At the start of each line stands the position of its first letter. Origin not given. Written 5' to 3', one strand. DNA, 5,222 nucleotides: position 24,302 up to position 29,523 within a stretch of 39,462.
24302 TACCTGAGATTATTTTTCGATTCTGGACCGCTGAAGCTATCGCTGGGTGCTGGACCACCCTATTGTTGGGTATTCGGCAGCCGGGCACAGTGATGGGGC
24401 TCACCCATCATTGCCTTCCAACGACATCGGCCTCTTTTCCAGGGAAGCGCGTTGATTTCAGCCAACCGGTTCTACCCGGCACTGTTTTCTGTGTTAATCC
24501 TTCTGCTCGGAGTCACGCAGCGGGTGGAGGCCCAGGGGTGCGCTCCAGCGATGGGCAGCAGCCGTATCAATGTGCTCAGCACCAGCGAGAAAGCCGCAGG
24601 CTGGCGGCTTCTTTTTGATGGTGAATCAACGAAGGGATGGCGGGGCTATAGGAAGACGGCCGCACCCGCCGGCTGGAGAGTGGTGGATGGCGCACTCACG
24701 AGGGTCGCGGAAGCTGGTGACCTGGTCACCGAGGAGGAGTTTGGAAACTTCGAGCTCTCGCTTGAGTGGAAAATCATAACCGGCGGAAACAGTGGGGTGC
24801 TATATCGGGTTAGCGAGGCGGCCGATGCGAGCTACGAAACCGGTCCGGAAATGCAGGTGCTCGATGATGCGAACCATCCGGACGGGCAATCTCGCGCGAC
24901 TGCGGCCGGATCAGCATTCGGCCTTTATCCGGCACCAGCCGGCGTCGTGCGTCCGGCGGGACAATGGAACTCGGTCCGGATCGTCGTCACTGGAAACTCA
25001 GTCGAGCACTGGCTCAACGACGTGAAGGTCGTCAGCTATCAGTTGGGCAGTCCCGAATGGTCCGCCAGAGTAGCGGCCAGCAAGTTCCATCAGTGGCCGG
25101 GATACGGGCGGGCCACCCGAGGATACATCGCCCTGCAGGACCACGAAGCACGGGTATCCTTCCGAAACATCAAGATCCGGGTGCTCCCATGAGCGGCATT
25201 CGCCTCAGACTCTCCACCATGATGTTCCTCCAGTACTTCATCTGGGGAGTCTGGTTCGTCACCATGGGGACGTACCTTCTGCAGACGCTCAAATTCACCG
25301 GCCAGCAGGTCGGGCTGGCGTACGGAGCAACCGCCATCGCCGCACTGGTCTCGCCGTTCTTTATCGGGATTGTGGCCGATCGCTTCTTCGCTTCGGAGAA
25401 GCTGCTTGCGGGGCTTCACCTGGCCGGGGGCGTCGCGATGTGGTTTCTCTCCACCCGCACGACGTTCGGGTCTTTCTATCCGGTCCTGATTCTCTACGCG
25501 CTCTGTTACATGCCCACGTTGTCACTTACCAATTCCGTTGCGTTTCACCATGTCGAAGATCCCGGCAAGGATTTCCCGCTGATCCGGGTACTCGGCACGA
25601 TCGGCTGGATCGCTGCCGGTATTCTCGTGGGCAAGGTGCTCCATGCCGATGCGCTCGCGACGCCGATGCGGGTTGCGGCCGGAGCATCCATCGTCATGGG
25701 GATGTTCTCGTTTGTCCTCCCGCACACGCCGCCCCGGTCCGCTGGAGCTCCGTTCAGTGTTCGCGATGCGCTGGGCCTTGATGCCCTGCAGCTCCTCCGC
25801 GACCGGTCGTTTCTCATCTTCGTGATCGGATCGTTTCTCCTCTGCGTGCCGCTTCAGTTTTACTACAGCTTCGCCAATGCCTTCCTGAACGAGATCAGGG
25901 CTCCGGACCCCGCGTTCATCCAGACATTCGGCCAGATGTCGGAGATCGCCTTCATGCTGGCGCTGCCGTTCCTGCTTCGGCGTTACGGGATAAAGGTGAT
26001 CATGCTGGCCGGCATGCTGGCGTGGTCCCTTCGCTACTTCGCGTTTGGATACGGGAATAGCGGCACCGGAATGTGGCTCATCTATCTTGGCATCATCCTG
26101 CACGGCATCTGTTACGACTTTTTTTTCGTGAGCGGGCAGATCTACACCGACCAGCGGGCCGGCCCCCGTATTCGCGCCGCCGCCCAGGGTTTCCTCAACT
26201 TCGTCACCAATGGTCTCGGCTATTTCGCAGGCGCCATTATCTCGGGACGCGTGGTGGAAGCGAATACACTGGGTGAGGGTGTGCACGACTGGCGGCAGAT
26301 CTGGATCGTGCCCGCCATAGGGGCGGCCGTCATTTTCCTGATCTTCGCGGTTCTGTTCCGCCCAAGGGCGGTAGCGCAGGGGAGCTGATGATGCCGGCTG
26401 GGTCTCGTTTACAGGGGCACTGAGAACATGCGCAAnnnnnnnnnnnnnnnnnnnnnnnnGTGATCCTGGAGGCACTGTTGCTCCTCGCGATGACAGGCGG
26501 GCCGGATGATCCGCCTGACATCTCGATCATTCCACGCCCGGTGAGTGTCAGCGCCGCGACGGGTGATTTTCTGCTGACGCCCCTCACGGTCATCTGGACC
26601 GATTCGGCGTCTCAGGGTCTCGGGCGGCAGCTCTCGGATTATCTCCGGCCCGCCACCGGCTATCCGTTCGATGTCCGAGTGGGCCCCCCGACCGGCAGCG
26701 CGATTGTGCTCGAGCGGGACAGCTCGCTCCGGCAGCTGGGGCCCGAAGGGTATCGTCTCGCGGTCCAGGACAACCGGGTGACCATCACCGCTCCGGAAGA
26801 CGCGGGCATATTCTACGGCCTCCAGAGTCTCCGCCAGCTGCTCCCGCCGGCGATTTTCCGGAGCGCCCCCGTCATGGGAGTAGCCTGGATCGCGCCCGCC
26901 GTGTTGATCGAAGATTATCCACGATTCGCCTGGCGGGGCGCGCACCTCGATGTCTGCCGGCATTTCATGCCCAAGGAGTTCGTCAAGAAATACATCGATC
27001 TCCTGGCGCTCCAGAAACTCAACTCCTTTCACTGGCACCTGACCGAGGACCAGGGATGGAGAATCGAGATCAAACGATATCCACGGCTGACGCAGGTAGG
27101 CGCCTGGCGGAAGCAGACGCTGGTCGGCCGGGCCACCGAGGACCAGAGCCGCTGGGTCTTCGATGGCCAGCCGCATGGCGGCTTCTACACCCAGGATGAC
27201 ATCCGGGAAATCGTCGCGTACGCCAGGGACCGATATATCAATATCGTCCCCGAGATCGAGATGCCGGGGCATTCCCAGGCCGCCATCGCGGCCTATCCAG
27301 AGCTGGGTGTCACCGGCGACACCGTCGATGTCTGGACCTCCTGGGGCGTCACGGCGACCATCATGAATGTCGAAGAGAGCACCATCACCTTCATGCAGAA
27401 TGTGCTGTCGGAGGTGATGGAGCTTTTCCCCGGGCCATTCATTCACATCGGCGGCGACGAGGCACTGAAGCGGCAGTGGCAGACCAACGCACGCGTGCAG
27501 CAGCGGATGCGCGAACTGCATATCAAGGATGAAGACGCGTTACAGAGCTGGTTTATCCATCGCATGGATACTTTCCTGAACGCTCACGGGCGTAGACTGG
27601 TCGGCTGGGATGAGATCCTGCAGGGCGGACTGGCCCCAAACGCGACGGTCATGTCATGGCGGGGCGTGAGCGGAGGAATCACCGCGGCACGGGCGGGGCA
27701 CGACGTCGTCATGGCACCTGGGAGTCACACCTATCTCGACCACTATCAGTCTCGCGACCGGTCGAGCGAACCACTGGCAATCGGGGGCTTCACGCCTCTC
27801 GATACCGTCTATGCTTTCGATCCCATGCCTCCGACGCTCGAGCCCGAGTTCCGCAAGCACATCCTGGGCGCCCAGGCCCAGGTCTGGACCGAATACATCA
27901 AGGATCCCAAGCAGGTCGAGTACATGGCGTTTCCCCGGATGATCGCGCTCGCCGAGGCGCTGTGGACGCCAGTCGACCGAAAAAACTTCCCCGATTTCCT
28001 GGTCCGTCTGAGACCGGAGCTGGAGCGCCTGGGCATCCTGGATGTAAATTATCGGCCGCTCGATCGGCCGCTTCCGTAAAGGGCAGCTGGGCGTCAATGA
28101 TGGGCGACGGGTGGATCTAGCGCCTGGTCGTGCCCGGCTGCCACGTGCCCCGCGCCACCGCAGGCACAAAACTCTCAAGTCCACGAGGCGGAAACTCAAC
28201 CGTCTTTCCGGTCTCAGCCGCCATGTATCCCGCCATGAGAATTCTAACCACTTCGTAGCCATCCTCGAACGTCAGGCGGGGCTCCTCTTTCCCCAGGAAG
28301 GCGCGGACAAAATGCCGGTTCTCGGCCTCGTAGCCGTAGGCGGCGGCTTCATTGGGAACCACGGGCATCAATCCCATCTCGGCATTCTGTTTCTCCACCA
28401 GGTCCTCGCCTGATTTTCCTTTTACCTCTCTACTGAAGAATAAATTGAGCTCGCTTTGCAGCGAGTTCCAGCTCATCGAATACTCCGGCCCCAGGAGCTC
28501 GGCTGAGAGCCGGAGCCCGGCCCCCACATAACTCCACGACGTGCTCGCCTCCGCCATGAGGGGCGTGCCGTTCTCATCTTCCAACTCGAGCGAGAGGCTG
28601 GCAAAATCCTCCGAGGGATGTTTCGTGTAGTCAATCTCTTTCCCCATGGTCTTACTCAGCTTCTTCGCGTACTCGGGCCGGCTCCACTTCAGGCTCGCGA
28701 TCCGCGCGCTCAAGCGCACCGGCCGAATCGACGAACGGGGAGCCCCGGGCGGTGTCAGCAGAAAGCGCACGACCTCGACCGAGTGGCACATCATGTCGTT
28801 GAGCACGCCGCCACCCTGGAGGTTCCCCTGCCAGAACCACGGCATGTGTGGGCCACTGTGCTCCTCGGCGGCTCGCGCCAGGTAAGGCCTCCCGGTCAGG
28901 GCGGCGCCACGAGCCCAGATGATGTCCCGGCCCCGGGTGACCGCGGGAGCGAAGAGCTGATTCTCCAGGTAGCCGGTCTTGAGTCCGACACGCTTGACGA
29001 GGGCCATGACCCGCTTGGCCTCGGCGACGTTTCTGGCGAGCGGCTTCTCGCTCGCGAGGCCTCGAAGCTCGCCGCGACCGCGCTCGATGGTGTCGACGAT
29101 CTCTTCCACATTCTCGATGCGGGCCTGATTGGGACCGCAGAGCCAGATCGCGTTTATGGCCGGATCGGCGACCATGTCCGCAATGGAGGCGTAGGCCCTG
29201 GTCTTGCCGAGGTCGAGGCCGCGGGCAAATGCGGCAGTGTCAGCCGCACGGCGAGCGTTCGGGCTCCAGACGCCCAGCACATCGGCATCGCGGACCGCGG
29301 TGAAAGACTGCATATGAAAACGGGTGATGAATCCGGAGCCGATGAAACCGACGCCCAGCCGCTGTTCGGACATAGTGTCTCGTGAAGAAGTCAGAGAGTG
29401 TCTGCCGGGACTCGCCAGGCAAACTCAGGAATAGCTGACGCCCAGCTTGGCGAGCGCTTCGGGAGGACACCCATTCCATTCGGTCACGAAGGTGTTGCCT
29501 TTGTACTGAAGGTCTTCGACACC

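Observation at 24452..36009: Candidate periplasmic, FAD-driven 3-keto-glycoside (oxidation/elimination/hydration) glycan cleavage cluster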

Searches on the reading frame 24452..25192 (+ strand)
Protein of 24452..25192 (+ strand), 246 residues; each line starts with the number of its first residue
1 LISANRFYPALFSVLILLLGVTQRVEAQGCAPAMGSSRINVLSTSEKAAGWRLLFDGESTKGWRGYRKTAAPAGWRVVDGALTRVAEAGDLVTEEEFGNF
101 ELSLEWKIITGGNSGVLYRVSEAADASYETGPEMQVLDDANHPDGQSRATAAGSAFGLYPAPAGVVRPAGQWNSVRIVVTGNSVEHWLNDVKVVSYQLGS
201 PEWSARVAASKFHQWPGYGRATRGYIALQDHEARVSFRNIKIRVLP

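Call 5: search_protein_families(library=pfam, proteins=[window:24452-25192:+], max_evalue=0.01)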
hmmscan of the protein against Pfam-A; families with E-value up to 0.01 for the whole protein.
window:24452-25192:+ (246 aa): 1 family
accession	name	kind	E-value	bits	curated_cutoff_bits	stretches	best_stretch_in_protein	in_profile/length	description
PF06439.18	3keto-disac_hyd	-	6.5e-54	183.3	26.8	1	50-243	1-187/187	3-keto-disaccharide hydrolase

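Call 6: search_protein_families(library=ncbifam, proteins=[window:24452-25192:+], max_evalue=0.01)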
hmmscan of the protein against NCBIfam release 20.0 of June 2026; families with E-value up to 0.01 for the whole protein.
window:24452-25192:+ (246 aa): 0 families

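Call 24: search_solved_structures(query=window:24452-25192:+, max_evalue=0.01, show_alignments=1)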
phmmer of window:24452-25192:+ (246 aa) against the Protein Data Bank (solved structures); distinct sequences matched with E-value up to 0.01: 14.
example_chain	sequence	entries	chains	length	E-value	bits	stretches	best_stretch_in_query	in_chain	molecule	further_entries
4jqt_A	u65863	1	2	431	3.2e-55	190.5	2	39-245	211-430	putative glycosyl hydrolase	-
3hbk_A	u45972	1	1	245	5.1e-45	157.1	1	34-245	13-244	putative glycosyl hydrolase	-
3u1x_A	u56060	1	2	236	4.7e-41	144.1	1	38-245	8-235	putative glycosyl hydrolase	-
3h3l_A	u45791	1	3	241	1.2e-38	136.3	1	49-244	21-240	PUTATIVE SUGAR HYDROLASE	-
4hxc_A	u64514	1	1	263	2.6e-38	135.1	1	42-245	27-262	putative glycosyl hydrolase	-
3nmb_A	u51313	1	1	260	9.1e-37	130.1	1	48-245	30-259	putative sugar hydrolase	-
3osd_A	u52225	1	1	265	3e-36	128.4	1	36-245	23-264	putative glycosyl hydrolase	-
8rr2_A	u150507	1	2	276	3.5e-36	128.1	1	36-245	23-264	3-keto-disaccharide hydrolase domain-containing protein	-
8tda_A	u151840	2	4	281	3.7e-36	128.1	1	35-245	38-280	Probable secreted glycosyl hydrolase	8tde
8v31_A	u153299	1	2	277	1.1e-35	126.6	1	41-245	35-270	Glycosyl hydrolase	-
9fbe_B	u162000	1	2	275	3.3e-35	125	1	36-245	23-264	Probable secreted glycosyl hydrolase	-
3imm_A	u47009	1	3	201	5.1e-14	55.6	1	71-244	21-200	Putative secreted glycosylhydrolase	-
3s5q_A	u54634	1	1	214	9.8e-13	51.4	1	73-244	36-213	Putative glycosylhydrolase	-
4qhz_A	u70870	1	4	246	9.5e-11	44.9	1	53-244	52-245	putative glycosyl hydrolase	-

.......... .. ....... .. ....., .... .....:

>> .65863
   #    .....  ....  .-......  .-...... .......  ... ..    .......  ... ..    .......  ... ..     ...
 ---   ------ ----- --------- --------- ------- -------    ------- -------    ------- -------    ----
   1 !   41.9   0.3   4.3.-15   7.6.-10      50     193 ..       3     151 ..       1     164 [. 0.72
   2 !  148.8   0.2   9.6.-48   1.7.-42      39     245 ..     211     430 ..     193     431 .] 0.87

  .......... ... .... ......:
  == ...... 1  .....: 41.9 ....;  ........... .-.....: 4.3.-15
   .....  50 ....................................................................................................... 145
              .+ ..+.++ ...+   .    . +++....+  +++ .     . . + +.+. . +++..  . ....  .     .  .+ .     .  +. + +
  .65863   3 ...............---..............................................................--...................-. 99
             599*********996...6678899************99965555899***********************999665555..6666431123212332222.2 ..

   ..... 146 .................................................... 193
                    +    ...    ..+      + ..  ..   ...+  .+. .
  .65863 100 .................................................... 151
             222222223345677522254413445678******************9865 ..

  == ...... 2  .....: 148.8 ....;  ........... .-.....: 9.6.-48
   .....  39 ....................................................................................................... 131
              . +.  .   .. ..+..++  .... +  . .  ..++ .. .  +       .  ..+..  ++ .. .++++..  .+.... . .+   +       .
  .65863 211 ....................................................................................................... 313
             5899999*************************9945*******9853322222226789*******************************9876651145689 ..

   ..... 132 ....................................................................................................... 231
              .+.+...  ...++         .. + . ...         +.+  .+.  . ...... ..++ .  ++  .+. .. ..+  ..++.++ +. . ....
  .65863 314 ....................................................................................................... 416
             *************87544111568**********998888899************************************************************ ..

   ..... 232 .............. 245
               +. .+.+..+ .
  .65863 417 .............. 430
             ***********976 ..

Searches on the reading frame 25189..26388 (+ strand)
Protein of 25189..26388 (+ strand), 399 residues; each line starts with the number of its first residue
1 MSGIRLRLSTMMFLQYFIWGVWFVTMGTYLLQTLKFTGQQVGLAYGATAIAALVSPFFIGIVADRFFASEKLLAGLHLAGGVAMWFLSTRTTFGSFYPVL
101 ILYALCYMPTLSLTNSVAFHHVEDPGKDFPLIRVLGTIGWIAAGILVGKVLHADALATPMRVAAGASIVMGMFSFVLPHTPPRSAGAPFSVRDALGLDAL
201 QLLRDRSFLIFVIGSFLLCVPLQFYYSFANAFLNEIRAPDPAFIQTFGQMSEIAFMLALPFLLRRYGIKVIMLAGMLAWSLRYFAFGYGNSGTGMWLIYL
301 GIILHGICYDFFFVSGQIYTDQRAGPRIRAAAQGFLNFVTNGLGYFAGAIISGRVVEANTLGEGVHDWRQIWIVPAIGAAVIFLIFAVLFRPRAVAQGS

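Call 5: search_protein_families(library=pfam, proteins=[window:25189-26388:+], max_evalue=0.01)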
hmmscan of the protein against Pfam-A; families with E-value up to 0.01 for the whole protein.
window:25189-26388:+ (399 aa): 4 families
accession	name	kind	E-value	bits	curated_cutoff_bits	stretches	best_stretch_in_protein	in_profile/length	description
PF03825.22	Nuc_H_symport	-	6.6e-125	417.7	25.9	1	4-393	3-398/400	Nucleoside H+ symporter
PF12832.13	MFS_1_like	-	5.8e-34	118.2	25.2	1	6-357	2-363/373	MFS_1 like family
PF07690.21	MFS_1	-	1.6e-16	60.7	33.4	2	252-393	45-175/347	Major Facilitator Superfamily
PF01306.25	LacY_symp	-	3.8e-08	33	24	1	9-320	13-337/413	LacY proton/sugar symporter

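Call 6: search_protein_families(library=ncbifam, proteins=[window:25189-26388:+], max_evalue=0.01)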
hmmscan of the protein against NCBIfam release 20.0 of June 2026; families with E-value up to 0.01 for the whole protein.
window:25189-26388:+ (399 aa): 8 families
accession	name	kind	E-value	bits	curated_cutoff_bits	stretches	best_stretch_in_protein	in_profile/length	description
TIGR00889.1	2A0110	subfamily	3.1e-121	405.4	446.1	1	4-393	3-405/418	nucleoside permease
NF007077.0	PRK09528.1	subfamily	1e-12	47.3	429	1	8-320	16-341/421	galactoside permease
TIGR00899.1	2A0120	subfamily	4.1e-11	42.6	522.3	1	11-359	5-350/375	sugar efflux transporter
NF008346.0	PRK11128.1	equivalog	9.9e-11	41.4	259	1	11-357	12-354/383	3-phenylpropionate MFS transporter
TIGR00902.1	2A0127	subfamily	1.6e-09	37.5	698.9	1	11-385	11-375/388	3-phenylpropionate MFS transporter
TIGR00882.1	2A0105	subfamily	2.3e-08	33.4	220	1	9-320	8-332/396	oligosaccharide MFS transporter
TIGR00881.1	2A0104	subfamily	1.9e-05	23.9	407.75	1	15-187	6-180/379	phosphoglycerate transporter protein PgtP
NF009048.0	PRK12382.1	subfamily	7.7e-05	21.7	364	1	7-89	19-102/392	arabinose transporter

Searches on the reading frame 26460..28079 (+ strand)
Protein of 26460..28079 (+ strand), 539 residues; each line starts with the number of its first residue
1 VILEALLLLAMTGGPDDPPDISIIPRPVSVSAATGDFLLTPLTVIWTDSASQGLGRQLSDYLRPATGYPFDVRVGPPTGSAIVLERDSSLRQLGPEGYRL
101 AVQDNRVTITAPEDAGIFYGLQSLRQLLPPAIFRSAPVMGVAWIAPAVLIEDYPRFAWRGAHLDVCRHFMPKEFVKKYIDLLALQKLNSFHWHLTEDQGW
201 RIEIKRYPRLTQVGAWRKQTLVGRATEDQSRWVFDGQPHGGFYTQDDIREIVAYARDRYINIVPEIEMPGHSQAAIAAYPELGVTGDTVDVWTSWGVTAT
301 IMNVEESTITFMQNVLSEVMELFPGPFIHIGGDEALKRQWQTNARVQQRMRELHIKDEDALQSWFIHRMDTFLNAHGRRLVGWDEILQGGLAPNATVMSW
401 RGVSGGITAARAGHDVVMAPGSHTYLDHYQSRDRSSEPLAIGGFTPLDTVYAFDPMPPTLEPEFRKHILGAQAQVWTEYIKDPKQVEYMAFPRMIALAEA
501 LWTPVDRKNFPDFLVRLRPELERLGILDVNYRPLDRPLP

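Call 5: search_protein_families(library=pfam, proteins=[window:26460-28079:+], max_evalue=0.01)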
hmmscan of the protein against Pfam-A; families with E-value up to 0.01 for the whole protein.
window:26460-28079:+ (539 aa): 2 families
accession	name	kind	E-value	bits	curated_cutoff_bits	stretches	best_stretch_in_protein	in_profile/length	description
PF00728.28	Glyco_hydro_20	-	3e-123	412.1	22.3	1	156-504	1-347/348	Glycosyl hydrolase family 20, catalytic domain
PF02838.20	Glyco_hydro_20b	-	5.5e-23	82.5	26.1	1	21-153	2-124/124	Glycosyl hydrolase family 20, domain 2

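Call 6: search_protein_families(library=ncbifam, proteins=[window:26460-28079:+], max_evalue=0.01)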
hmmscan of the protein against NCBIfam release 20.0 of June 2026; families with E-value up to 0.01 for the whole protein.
window:26460-28079:+ (539 aa): 1 family
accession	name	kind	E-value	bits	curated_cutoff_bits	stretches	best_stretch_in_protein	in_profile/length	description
NF041654.1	GlcNAcase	equivalog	0.0012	17.5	1000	1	95-130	94-129/732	beta-N-acetylglucosaminidase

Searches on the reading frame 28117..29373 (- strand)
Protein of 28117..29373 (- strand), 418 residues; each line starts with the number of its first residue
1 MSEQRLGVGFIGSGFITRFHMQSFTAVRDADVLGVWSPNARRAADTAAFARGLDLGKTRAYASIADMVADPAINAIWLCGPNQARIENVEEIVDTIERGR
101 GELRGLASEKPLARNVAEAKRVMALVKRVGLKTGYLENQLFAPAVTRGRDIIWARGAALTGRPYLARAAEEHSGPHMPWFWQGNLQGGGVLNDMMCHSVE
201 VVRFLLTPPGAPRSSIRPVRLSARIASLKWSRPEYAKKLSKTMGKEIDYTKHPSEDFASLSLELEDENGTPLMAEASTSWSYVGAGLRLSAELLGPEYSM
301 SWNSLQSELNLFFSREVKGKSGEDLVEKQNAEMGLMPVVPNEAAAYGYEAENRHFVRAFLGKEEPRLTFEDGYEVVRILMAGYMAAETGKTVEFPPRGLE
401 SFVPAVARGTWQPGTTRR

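Call 5: search_protein_families(library=pfam, proteins=[window:28117-29373:-], max_evalue=0.01)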
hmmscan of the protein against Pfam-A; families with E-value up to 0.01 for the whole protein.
window:28117-29373:- (418 aa): 3 families
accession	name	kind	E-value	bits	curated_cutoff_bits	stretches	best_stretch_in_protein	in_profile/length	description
PF01408.29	GFO_IDH_MocA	-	2.9e-14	54.2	24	1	7-131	2-114/120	Oxidoreductase family, NAD-binding Rossmann fold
PF02894.22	GFO_IDH_MocA_C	-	1.6e-08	35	22.9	1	181-393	32-217/218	Oxidoreductase family, C-terminal alpha/beta domain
PF22725.1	GFO_IDH_MocA_C3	-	1e-07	32.4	27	1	161-283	14-107/124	GFO/IDH/MocA C-terminal domain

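Call 6: search_protein_families(library=ncbifam, proteins=[window:28117-29373:-], max_evalue=0.01)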
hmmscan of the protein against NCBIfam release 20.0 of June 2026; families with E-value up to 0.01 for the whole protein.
window:28117-29373:- (418 aa): 4 families
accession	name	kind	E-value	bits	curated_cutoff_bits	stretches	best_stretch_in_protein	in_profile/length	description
TIGR04380.1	myo_inos_iolG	equivalog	1.5e-16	60.2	355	1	6-206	2-185/330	inositol 2-dehydrogenase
NF052479.1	LevoglcsnDh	equivalog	1.6e-14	53.4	650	1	4-391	2-383/386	levoglucosan dehydrogenase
NF040723.1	UDP-GlcNAcDh_Arch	equivalog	4.6e-07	29.7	450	1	7-206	2-177/302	UDP-N-acetylglucosamine 3-dehydrogenase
NF041392.1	XylDh_Gfo6_Halo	equivalog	3.4e-05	22.8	350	1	8-207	19-213/350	D-xylose 1-dehydrogenase Gfo6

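Call 25: search_solved_structures(query=window:28117-29373:-, max_evalue=0.001, show_alignments=1)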
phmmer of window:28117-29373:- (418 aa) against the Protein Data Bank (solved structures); distinct sequences matched with E-value up to 0.001: 22.
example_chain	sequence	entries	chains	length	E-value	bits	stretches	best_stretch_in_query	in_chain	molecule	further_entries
6jw6_A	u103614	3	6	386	1.4e-15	60.2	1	7-296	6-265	Dehydrogenase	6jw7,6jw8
4gqa_A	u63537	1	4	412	1.9e-14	56.5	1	4-207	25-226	NAD binding Oxidoreductase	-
6nor_A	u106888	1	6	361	2.3e-13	52.9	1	4-211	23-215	Putative NAD dependent dehydrogenase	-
8w9s_A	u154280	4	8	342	7.4e-13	51.2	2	5-204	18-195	NADH-dependent dihydrogenase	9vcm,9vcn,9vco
5ya8_A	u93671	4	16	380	1.6e-12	50.2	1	2-209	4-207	Scyllo-inositol dehydrogenase with L-glucose dehydrogenase activity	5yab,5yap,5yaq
6ktj_A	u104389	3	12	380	2.9e-12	49.3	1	2-209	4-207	Scyllo-inositol dehydrogenase with L-glucose dehydrogenase activity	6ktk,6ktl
4fb5_A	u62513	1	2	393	1.4e-11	47.1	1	4-206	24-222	Probable oxidoreductase protein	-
2glx_A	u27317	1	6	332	4.5e-11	45.4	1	9-211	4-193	1,5-anhydro-D-fructose reductase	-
1ofg_A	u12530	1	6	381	1.9e-08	36.7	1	3-207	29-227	GLUCOSE-FRUCTOSE OXIDOREDUCTASE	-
1ryd_A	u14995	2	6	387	2e-08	36.6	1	3-207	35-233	glucose-fructose oxidoreductase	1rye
4koa_A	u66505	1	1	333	2.4e-08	36.4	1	9-208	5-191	1,5-anhydro-D-fructose reductase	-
1h6a_A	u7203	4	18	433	3.1e-08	36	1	3-207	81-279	PRECURSOR FORM OF GLUCOSE-FRUCTOSE OXIDOREDUCTASE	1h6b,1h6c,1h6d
6a3f_A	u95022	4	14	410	5.6e-08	35.2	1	4-208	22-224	Putative dehydrogenase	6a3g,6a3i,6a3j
1evj_A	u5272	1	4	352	1.3e-07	34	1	5-207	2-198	GLUCOSE-FRUCTOSE OXIDOREDUCTASE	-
8zn9_A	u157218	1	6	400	6e-06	28.5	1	6-207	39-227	Oxidoreductase, putative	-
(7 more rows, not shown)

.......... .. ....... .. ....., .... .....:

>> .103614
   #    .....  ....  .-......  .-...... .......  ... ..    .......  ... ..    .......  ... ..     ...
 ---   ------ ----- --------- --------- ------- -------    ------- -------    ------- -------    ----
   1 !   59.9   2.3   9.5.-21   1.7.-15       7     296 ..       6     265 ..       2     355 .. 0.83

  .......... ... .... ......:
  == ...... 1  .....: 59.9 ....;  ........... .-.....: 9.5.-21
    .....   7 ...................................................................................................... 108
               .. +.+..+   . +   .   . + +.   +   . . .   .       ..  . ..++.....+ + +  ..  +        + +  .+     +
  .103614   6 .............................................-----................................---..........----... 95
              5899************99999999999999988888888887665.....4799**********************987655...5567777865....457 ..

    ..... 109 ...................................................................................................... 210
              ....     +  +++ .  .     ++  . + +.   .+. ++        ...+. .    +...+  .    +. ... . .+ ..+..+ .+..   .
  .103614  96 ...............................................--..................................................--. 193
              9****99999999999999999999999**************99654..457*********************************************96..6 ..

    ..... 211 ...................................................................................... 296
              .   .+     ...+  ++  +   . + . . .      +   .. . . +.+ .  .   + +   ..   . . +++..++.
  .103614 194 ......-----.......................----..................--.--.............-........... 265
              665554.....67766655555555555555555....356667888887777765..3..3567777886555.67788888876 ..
